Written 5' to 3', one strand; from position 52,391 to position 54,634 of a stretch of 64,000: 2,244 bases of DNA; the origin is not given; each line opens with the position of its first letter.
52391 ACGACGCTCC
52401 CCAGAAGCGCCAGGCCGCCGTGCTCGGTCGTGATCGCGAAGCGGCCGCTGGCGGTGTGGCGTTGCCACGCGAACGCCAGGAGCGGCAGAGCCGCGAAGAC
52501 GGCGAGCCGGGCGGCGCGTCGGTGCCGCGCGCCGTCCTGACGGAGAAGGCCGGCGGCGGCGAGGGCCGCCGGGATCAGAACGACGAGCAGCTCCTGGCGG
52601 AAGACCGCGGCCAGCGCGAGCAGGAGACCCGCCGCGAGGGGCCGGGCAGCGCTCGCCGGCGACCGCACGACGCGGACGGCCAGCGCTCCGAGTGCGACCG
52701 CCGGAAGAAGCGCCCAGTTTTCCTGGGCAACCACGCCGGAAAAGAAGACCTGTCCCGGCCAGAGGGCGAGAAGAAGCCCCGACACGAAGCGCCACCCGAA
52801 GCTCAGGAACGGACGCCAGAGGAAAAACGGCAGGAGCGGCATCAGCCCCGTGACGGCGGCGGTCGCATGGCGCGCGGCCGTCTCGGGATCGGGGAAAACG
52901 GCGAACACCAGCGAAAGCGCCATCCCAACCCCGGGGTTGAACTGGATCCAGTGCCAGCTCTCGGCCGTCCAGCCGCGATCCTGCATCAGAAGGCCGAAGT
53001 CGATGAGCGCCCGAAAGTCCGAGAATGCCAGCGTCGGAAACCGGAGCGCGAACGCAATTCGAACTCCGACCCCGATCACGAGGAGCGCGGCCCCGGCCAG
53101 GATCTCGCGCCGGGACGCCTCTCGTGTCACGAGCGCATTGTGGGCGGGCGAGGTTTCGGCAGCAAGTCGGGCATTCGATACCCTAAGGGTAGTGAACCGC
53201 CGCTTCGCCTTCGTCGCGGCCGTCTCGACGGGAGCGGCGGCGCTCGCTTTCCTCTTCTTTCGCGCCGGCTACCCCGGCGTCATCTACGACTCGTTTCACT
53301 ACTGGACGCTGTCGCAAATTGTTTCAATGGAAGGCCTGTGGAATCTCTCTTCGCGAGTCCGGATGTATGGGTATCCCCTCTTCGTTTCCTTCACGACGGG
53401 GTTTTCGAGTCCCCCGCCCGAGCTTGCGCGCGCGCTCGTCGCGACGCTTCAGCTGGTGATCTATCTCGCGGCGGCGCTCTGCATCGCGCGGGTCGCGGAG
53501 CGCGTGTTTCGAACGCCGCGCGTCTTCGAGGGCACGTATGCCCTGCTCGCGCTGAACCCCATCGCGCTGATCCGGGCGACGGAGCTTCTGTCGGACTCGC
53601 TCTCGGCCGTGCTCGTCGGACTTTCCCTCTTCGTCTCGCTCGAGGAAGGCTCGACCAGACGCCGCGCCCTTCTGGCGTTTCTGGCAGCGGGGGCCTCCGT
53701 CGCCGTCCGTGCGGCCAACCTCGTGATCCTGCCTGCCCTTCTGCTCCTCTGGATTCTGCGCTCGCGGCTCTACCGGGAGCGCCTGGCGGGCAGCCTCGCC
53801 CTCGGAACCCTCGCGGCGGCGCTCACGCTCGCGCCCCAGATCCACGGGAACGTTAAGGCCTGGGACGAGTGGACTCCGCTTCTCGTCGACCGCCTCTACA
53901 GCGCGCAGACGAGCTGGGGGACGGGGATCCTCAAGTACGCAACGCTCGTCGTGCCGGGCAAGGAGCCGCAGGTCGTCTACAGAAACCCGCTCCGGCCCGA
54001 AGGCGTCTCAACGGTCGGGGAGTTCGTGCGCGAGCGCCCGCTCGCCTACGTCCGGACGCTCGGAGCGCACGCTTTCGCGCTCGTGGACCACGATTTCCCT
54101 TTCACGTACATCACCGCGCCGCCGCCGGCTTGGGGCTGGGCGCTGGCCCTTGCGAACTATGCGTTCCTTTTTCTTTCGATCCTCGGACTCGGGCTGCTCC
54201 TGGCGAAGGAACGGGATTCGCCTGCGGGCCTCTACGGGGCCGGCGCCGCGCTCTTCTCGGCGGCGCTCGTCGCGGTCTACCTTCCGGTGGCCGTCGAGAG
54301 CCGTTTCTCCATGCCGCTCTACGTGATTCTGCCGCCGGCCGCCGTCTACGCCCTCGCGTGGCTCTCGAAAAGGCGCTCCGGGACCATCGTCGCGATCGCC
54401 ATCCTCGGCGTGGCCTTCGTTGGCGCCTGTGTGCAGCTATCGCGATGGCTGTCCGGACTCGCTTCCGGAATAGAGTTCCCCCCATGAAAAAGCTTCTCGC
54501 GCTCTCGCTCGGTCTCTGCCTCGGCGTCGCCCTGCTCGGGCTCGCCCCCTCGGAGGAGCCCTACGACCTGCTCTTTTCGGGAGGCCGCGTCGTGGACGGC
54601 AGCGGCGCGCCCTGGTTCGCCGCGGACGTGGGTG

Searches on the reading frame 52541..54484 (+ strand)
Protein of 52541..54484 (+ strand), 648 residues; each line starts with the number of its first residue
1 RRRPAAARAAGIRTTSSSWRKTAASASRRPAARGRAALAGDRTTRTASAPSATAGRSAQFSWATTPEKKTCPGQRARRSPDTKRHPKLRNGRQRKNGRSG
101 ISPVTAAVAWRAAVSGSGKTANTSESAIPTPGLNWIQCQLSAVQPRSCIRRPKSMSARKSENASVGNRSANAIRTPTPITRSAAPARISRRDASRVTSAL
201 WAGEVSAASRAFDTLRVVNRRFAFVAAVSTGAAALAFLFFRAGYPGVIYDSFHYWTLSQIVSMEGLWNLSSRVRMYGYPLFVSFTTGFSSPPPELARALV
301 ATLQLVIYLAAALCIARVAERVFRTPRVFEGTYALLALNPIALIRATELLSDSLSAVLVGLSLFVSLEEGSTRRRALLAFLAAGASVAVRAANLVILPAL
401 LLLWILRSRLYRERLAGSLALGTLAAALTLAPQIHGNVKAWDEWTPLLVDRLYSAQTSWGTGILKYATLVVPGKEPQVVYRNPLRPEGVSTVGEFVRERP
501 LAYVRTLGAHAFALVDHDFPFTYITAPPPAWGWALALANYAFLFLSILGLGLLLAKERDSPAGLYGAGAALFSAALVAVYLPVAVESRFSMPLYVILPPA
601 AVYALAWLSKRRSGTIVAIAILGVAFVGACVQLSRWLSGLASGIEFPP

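Call 13: search_protein_families(library=pfam, proteins=[window:52541-54484:+], max_evalue=0.001)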
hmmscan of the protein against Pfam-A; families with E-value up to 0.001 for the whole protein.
window:52541-54484:+ (648 aa): 1 family
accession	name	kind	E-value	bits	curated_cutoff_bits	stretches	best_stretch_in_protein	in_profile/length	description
PF03901.23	Glyco_transf_22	-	8.6e-06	25.6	23.8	1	267-445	46-233/414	Alg9-like mannosyltransferase family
